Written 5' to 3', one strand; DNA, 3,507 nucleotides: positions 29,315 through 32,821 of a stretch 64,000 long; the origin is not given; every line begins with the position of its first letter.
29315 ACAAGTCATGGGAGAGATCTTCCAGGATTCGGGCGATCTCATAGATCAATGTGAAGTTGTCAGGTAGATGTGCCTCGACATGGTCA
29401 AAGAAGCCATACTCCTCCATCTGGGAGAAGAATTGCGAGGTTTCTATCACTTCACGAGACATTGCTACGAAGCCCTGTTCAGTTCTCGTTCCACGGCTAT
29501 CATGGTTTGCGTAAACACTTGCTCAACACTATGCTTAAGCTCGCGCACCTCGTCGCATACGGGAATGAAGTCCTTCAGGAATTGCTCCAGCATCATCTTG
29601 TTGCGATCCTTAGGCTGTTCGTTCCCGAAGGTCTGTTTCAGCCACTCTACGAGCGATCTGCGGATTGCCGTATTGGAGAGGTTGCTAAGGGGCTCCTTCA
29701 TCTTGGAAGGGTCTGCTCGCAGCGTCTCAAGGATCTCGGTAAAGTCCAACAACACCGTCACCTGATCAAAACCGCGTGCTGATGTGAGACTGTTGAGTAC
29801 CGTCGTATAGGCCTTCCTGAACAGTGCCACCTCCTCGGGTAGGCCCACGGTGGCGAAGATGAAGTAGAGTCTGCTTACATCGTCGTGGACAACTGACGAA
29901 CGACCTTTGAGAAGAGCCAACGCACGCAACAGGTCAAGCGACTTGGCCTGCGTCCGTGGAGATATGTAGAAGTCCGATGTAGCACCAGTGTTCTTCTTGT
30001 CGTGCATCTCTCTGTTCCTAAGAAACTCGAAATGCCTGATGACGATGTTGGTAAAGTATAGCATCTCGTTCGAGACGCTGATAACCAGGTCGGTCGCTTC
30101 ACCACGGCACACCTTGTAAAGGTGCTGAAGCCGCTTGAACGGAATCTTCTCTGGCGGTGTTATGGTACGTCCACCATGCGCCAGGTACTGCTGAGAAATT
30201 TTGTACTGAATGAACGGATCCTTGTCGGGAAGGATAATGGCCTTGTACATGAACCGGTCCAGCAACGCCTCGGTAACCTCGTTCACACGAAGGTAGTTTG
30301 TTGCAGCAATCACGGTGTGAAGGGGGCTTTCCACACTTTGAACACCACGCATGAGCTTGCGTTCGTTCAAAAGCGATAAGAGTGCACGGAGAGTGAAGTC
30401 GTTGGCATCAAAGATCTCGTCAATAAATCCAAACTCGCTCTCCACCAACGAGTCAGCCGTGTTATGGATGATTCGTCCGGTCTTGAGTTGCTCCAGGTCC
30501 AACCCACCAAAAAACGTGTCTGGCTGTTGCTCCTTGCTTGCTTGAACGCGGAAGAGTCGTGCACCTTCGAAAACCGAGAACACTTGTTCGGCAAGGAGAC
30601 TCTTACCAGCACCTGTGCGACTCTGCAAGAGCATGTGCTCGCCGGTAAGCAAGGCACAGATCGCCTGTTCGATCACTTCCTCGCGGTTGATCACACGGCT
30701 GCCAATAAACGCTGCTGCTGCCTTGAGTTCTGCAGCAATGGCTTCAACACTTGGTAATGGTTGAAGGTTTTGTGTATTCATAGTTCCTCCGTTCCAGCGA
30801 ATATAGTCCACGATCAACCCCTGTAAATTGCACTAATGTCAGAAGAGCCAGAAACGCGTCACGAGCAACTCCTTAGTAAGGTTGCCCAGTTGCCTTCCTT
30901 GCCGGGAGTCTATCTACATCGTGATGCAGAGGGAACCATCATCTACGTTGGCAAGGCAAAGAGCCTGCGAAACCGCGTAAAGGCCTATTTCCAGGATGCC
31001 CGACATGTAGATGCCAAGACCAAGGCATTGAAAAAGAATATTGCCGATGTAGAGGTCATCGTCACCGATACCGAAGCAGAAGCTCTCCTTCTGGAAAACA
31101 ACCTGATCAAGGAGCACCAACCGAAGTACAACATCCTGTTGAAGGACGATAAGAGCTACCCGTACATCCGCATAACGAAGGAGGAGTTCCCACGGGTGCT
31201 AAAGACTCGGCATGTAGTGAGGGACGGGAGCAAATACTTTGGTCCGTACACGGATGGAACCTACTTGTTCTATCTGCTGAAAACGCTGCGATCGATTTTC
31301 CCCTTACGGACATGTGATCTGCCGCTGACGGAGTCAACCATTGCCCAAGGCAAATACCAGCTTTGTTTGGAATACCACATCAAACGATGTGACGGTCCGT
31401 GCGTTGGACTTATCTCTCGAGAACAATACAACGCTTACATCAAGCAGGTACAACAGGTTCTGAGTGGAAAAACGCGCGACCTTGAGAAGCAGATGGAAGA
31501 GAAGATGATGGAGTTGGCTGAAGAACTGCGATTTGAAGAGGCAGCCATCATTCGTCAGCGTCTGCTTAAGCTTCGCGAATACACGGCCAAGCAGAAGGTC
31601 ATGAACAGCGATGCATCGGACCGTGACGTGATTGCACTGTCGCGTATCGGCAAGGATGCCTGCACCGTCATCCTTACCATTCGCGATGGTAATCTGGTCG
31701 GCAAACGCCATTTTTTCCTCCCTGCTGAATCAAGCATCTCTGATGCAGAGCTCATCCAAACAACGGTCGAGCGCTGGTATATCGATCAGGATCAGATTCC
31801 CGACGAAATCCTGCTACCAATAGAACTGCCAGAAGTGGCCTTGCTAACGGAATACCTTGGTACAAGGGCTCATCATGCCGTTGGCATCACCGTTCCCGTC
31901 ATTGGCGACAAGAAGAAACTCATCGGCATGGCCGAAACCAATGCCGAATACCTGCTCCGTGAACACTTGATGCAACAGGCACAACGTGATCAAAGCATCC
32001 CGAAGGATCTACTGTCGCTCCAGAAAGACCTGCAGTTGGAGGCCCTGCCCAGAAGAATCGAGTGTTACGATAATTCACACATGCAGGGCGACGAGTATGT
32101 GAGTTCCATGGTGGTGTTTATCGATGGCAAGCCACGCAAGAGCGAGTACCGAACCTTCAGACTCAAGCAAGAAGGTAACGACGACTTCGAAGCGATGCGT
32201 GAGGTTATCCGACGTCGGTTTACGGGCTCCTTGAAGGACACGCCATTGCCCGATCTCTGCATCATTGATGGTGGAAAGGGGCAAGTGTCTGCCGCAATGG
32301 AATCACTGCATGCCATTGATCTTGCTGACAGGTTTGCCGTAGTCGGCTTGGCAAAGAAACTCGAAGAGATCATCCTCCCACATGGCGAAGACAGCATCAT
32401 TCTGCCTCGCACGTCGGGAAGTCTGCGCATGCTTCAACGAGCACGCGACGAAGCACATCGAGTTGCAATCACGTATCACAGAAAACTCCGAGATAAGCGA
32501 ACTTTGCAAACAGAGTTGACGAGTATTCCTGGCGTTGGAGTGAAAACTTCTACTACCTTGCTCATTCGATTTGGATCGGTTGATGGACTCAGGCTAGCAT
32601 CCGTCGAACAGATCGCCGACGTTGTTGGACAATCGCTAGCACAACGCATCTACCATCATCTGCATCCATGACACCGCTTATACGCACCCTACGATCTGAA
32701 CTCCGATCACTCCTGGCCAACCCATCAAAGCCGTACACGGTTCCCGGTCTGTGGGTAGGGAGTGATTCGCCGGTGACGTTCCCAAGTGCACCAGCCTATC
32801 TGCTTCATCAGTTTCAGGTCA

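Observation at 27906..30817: Translationally coupled RavA/MoxR-like AAA+ ATPase + VWA protein with atypical architecture and no visible client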

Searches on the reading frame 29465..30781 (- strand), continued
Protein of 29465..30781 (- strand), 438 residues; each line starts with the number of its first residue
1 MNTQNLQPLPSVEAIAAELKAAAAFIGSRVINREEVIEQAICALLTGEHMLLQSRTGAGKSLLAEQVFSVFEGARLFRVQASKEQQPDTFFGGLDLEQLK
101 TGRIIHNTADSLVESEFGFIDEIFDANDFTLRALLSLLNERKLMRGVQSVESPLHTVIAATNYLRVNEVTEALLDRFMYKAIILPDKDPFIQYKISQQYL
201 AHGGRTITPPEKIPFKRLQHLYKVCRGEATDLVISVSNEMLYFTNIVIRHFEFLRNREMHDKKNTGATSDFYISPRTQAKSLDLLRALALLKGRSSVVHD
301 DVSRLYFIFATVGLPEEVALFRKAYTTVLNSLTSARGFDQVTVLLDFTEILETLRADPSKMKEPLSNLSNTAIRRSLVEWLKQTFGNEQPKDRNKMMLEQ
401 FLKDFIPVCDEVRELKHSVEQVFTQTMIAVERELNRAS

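Call 17: find_encoding_contigs(protein=P0194, flank=10000, max_places=2)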
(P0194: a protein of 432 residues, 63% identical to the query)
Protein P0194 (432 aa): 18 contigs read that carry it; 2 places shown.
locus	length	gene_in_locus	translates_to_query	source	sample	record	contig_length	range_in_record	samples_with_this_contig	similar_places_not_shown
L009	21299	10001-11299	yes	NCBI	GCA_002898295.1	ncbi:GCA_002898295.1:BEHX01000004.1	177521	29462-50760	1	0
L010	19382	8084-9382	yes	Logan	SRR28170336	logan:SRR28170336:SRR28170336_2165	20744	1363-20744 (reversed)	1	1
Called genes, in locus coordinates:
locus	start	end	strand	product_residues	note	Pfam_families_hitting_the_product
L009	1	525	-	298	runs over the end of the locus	PF03372:Exo_endo_phos, PF19580:Exo_endo_phos_3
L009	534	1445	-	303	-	PF01619:Pro_dh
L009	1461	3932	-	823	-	PF13583:Reprolysin_4, PF13688:Reprolysin_5, PF13574:Reprolysin_2, PF13582:Reprolysin_3, PF21471:Reelin_subrepeat-B (faint), PF10342:Kre9_KNH (faint)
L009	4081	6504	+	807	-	PF01751:Toprim, PF01131:Topoisom_bac, PF13408:Zn_ribbon_recom (faint), PF01396:Zn_ribbon_Top1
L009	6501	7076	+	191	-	PF01661:Macro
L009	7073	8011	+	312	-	PF00293:NUDIX, PF14815:NUDIX_4, PF00383:dCMP_cyt_deam_1, PF14437:MafB19-deam, PF14439:Bd3614-deam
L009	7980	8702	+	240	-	PF00590:TP_methylase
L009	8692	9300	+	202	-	PF02223:Thymidylate_kin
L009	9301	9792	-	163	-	-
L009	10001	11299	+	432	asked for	PF20030:bpMoxR, PF07726:AAA_3 (weak), PF07728:AAA_5, PF17868:AAA_lid_8 (weak)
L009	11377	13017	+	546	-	PF04963:Sigma54_CBD, PF04552:Sigma54_DBD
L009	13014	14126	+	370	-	PF01180:DHO_dh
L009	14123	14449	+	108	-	-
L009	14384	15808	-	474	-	PF00070:Pyr_redox (weak), PF01266:DAO (weak), PF01494:FAD_binding_3, PF02558:ApbA (faint), PF13450:NAD_binding_8 (weak)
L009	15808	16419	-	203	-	-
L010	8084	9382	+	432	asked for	PF20030:bpMoxR, PF07726:AAA_3 (weak), PF07728:AAA_5, PF17868:AAA_lid_8 (weak)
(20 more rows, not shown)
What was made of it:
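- The unlinked ATPase is followed by rpoN in HR21 (call 17).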

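Call 18: search_solved_structures(query=window:29465-30781:-, max_evalue=0.01, show_alignments=2)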
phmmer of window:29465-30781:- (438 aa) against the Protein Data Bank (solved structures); distinct sequences matched with E-value up to 0.01: 4.
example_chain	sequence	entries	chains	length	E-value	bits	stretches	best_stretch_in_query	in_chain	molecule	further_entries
3nbx_X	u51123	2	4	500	9.8e-19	70.6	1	24-183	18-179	ATPase ravA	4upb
6q7l_V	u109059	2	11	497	1e-18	70.6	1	25-183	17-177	ATPase RavA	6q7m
6q7l_U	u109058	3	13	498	1e-18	70.6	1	25-183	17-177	ATPase RavA | RavA | RavA + Mg-ADP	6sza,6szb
2r44_A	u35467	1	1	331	0.0045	19.1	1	20-188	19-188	Uncharacterized protein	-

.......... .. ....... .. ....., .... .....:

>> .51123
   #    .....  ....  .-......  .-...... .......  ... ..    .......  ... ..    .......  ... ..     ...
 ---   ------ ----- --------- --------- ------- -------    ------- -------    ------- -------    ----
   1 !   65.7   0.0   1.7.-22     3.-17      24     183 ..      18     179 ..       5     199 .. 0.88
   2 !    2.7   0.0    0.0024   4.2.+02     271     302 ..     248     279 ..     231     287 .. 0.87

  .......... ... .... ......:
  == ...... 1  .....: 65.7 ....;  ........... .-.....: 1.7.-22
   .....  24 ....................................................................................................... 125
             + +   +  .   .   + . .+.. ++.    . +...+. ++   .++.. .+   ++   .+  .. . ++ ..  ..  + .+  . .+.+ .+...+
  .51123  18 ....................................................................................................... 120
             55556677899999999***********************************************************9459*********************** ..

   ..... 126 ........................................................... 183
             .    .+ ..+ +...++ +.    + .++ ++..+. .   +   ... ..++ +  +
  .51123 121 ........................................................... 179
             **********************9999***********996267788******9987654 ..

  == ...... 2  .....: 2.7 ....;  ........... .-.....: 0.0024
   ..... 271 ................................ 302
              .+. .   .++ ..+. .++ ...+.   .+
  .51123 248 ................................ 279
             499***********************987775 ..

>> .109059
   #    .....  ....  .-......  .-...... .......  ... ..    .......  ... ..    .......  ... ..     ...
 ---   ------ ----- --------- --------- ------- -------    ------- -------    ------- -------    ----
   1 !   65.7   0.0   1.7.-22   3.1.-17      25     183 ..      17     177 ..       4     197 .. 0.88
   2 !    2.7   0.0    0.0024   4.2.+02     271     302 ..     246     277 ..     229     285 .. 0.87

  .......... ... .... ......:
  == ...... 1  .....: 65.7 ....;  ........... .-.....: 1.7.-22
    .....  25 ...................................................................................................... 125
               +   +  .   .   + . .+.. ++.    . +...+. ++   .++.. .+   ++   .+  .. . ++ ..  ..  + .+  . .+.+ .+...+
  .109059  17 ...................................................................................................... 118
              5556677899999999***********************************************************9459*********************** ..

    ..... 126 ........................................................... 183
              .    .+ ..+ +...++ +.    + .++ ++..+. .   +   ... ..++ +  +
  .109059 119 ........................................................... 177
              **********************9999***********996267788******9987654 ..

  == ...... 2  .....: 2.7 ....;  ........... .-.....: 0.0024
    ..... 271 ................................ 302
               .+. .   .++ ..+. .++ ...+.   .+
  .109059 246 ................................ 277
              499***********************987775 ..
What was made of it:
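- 30599..30622 (-): Walker A variant S54-R-T-G-A-G-K-S61, with Ser in place of the first Gly. Aligned to RavA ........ (call 18).
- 30407..30433 (-): Walker B segment F117-D125 (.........), with D121 and E122. Aligned to RavA FLDEIW (call 18).
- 29954..30298 (-): Stretch from sensor-1 N162 (30296-30298), through LDRF R176 (30254-30256), to sensor-2 R276 in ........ (29954-29956). The lid segment aligns to RavA 248-279 (call 18).
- phmmer against the PDB finds RavA at 1e-18 (call 18).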

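Call 38: predict_structure(alignment_id=A2)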
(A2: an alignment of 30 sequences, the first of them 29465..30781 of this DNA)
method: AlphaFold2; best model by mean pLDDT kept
length: 438 residues; sequences in the alignment: 30
mean_pLDDT: 80.8   pTM: 0.82
mean pLDDT of the five models: 80.8, 76.7, 76.6, 75.9, 62.6
residues with pLDDT >= 90: 168; 70-90: 170; 50-70: 79; < 50: 21
segments of 3 or more residues with pLDDT < 50: 1-3, 142-145, 371-375
pLDDT, mean of each block of 10 residues (from residue 1): 59 94 88 86 95 76 89 87 57 55 58 84 75 73 48 85 68 85 73 78 81 93 93 93 95 89 64 85 97 96 96 90 96 90 89 87 68 50 53 81 90 93 90 81
secondary structure, 60 per line:
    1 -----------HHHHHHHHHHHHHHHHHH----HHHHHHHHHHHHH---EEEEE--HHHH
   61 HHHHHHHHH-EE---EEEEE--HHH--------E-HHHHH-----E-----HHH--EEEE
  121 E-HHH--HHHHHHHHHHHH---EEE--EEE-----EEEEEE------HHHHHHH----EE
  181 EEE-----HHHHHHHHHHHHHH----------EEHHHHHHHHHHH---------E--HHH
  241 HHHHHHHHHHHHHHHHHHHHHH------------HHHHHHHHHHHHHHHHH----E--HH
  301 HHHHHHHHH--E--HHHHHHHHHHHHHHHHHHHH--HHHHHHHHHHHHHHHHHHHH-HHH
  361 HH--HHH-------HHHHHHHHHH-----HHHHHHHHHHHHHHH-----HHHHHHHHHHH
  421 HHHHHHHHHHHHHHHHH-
elements in order: H12-29 H34-46 E50-54 H57-69 E76-80 H96-100 E117-121 H128-139 E143-145 E148-150 E156-161 H168-174 E179-183 H189-202 H215-225 H238-262 H275-291 H299-309 H315-334 H337-356 H358-362 H375-384 H390-404 H410-437
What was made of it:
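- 29465..29839 (-): All-helical C-terminal region of the ATPase (about residues 315-438). It replaces RavA's LARA and RavA_C domains. AF2 DSSP shows only helices after residue 312 (call 38).
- On RavA subfamily of MoxR AAA+ ATPases: The model is all-helical after residue 312 (call 38).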

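Call 42: fold_search(model_id=the predicted structure, library=pdb)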
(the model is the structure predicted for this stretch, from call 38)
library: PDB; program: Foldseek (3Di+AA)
matches with E <= 10: 1411; with E <= 0.001: 539
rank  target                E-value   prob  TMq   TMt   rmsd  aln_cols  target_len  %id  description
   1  4upb_E                2.2e-15  1.00  0.58  0.57  14.2       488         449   18  Electron cryo-microscopy of the complex formed between the hexameric ATPase RavA and the decameric inducible decarboxy (released 2014-08-20)
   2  6q7l_W                2.7e-14  1.00  0.53  0.49   7.4       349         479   21  Spiral structure of E. coli RavA in the RavA-LdcI cage-like complex (released 2020-02-12)
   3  4upb_C                4.9e-14  1.00  0.57  0.55  14.2       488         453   17  Electron cryo-microscopy of the complex formed between the hexameric ATPase RavA and the decameric inducible decarboxy (released 2014-08-20)
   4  3nbx                  1.5e-13  1.00  0.58  0.53  10.2       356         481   20  Crystal structure of E. coli RavA (Regulatory ATPase variant A) in complex with ADP (released 2011-01-12)
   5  2r44                  3.6e-13  1.00  0.52  0.67   6.0       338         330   17  CRYSTAL STRUCTURE OF A PUTATIVE ATPASE (CHU_0153) FROM CYTOPHAGA HUTCHINSONII ATCC 33406 AT 2.00 A RESOLUTION (released 2007-09-18)
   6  9e2w_3                9.3e-11  1.00  0.45  0.34   7.0       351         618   14  Cryo-EM structure of yeast CMG helicase stalled at G4-containing DNA template, state 1 (released 2025-03-26)
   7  9e2y_5                1.9e-10  1.00  0.49  0.38   6.5       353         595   15  Cryo-EM structure of yeast CMG helicase stalled at G4-containing DNA template, state 3 (released 2025-03-26)
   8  9e2w_5                2.6e-10  1.00  0.48  0.37   6.7       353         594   14  Cryo-EM structure of yeast CMG helicase stalled at G4-containing DNA template, state 1 (released 2025-03-26)
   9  8ouw_6                3.9e-10  1.00  0.46  0.31  15.5       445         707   14  Cryo-EM structure of CMG helicase bound to TIM-1/TIPN-1 and homodimeric DNSN-1 on fork DNA (Caenorhabditis elegans) (released 2023-08-16)
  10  9e2x_5                5.3e-10  1.00  0.49  0.35  21.2       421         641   15  Cryo-EM structure of yeast CMG helicase stalled at G4-containing DNA template, state 2 (released 2025-03-19)
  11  8w0f_E                5.9e-10  1.00  0.44  0.30  16.3       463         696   13  Cryo-EM structure of a human MCM2-7 double hexamer on dsDNA (released 2024-10-02)
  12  7w1y_E                5.9e-10  1.00  0.44  0.30  16.5       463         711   12  Human MCM double hexamer bound to natural DNA duplex (polyAT/polyTA) (released 2023-02-08)
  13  9e2w_4                7.9e-10  1.00  0.45  0.33   6.4       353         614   16  Cryo-EM structure of yeast CMG helicase stalled at G4-containing DNA template, state 1 (released 2025-03-26)
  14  8w7s_7                8.4e-10  1.00  0.48  0.35   6.7       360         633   15  Yeast replisome in state IV (released 2023-12-20)
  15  8w0f_A                8.4e-10  1.00  0.49  0.34  17.5       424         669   15  Cryo-EM structure of a human MCM2-7 double hexamer on dsDNA (released 2024-10-02)
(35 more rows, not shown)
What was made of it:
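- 29465..30781 (-): RavA-clade MoxR AAA+ ATPase gene, 438 aa from ATG 30781. The mechanical ORF extends to TTG 30817 (450 aa). Stop TAG is at 29465-29467. Best Foldseek hits are RavA 4upb, 6q7l and 3nbx (calls 38, 42).
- The best Foldseek hits are RavA structures, E 2e-15, TM about 0.55 (call 42).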

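Call 61: find_encoding_contigs(protein=P0210, flank=8000, max_places=2)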
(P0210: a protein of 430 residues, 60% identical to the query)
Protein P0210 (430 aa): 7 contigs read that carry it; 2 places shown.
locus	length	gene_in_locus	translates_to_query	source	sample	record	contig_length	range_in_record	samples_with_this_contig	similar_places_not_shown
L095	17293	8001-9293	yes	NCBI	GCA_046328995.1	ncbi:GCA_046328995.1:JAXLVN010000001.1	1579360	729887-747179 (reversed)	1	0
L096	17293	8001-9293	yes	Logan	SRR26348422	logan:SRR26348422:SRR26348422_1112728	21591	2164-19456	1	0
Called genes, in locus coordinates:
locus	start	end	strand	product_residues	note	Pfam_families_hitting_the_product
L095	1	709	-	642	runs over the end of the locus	PF13292:DXP_synthase_N, PF00456:Transketolase_N (faint), PF02779:Transket_pyr, PF02780:Transketolase_C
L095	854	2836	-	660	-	PF13568:OMP_b-brl_2, PF00691:OmpA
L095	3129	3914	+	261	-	-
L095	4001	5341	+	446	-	PF17517:IgGFc_binding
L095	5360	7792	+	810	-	PF17517:IgGFc_binding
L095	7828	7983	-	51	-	-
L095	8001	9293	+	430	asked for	PF20030:bpMoxR, PF07726:AAA_3 (weak), PF07728:AAA_5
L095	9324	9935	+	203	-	PF01965:DJ-1_PfpI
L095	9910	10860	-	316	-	PF01745:IPT (weak), PF01715:IPPT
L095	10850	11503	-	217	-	PF01135:PCMT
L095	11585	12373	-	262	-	PF19293:CdaA_N, PF02457:DAC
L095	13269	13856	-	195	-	-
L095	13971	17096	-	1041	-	PF13485:Peptidase_MA_2, PF00930:DPPIV_N (faint), PF07676:PD40, PF26550:Tricorn_2nd, PF25174:Beta-prop_THOC3, PF26549:Tricorn_N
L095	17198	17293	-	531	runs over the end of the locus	PF09992:NAGPA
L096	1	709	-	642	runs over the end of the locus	PF13292:DXP_synthase_N, PF00456:Transketolase_N (faint), PF02779:Transket_pyr, PF02780:Transketolase_C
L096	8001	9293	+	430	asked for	PF20030:bpMoxR, PF07726:AAA_3 (weak), PF07728:AAA_5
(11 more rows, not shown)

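Call 80: search_solved_structures(query=A2, max_evalue=0.001)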
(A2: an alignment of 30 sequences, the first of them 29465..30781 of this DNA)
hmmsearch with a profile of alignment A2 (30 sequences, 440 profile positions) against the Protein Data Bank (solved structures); distinct sequences matched with E-value up to 0.001: 4.
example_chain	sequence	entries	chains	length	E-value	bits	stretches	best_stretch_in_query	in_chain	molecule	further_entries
3nbx_X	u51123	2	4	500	1.1e-20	76.9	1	21-180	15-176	ATPase ravA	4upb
6q7l_V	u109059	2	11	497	1.1e-20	76.9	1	21-180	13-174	ATPase RavA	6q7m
6q7l_U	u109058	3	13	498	1.1e-20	76.9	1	21-180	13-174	ATPase RavA | RavA | RavA + Mg-ADP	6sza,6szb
2r44_A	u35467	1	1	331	1.9e-05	26.7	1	17-190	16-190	Uncharacterized protein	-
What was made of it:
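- On RavA subfamily of MoxR AAA+ ATPases: The top PDB hits by sequence and by fold are RavA (calls 18, 42, 80).
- A family profile gives 1e-20 (call 80).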

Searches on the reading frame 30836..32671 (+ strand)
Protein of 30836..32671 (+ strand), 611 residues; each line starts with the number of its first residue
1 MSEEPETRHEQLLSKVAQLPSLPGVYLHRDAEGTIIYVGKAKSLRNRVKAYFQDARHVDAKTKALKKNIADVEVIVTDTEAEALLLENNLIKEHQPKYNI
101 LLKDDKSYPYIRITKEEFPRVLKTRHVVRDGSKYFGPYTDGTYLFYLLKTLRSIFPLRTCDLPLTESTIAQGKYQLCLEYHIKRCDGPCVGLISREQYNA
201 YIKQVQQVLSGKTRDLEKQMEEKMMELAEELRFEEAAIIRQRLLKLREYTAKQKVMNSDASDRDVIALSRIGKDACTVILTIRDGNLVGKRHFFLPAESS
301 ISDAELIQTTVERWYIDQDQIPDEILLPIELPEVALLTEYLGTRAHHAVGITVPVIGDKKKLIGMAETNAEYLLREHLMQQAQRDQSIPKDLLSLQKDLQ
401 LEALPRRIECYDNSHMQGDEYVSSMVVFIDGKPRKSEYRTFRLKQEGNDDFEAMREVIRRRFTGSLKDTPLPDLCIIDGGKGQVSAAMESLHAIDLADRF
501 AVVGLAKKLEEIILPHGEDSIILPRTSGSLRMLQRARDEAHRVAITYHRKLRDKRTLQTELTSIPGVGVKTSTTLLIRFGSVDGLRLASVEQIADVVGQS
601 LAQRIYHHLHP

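Call 53: search_protein_families(library=pfam, proteins=[window:30836-32671:+], max_evalue=0.0001)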
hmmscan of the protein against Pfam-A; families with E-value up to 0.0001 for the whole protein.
window:30836-32671:+ (611 aa): 5 families
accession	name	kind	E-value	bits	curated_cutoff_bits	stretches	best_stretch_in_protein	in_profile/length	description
PF08459.17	UvrC_RNaseH_dom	-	1.1e-52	178.5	22.3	1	396-545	1-159/159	UvrC RNAse H endonuclease domain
PF22920.2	UvrC_RNaseH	-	9.3e-31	106.6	24.3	1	262-377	1-116/116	UvrC Ribonuclease H-like domain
PF01541.30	GIY-YIG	-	1.1e-11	45.3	22.6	1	24-99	3-78/78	GIY-YIG catalytic domain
PF14520.12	HHH_5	-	8.2e-08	33.1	27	1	560-608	3-54/57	Helix-hairpin-helix domain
PF12826.13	HHH_2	-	4.9e-06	27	27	1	563-609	7-55/64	Helix-hairpin-helix motif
